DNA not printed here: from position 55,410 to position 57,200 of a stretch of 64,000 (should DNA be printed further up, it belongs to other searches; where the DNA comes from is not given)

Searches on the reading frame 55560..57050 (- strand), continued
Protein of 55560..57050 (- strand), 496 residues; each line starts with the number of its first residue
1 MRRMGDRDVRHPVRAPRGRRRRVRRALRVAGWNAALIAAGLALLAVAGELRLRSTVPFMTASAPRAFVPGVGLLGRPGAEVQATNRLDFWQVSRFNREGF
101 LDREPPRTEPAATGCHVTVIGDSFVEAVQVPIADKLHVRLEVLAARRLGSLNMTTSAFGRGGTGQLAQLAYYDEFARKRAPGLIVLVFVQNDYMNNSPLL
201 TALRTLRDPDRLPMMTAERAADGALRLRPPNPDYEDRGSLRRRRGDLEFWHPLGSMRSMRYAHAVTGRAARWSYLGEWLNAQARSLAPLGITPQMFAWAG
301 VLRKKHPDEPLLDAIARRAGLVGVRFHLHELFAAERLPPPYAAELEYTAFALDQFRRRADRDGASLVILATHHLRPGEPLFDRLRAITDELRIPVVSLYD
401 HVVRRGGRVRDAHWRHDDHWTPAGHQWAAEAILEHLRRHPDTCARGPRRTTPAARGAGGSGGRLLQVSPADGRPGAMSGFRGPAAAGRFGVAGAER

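Call 75: list_cluster_members(proteins=[P0005, P0016, P0018, P0024, P0036, P0034, P0032, P0021, P0026, P0022])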
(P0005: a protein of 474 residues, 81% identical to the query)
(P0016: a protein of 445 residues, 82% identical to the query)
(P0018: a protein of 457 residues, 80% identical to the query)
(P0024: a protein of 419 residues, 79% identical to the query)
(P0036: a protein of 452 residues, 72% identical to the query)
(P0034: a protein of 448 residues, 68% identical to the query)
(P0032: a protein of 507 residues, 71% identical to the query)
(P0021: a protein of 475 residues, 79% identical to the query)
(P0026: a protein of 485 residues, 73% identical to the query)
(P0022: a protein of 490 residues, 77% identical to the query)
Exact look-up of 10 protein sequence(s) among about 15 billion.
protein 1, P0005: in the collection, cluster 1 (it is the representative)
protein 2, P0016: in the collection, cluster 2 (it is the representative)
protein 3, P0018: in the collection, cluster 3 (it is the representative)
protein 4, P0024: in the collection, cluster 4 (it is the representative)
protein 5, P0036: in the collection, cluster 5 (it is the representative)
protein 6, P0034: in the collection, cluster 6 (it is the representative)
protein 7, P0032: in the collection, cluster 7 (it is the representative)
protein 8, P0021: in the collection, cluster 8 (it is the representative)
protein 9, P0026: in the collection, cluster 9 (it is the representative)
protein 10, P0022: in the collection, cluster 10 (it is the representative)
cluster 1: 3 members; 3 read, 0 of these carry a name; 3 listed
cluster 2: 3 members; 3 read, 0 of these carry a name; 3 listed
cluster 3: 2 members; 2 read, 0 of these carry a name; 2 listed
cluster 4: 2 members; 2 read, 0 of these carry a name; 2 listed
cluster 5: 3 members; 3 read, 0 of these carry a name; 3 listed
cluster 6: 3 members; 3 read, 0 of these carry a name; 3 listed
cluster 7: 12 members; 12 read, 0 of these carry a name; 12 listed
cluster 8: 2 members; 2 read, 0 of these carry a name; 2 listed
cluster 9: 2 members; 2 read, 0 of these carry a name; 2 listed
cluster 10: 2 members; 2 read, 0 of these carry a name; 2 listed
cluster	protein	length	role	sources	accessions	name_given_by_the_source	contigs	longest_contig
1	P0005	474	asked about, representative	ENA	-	-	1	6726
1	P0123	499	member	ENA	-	-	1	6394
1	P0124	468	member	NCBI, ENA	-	-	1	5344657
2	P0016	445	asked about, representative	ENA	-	-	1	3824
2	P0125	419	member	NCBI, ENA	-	-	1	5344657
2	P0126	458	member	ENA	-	-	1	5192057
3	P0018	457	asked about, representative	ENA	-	-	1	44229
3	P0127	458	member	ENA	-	-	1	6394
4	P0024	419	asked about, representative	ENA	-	-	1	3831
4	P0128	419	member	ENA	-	-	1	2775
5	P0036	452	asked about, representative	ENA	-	-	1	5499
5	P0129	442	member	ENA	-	-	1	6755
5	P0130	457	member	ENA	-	-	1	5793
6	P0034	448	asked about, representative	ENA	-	-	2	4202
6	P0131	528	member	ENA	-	-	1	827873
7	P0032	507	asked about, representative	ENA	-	-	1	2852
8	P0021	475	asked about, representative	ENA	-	-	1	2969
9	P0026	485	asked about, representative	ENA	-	-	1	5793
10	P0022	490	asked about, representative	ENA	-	-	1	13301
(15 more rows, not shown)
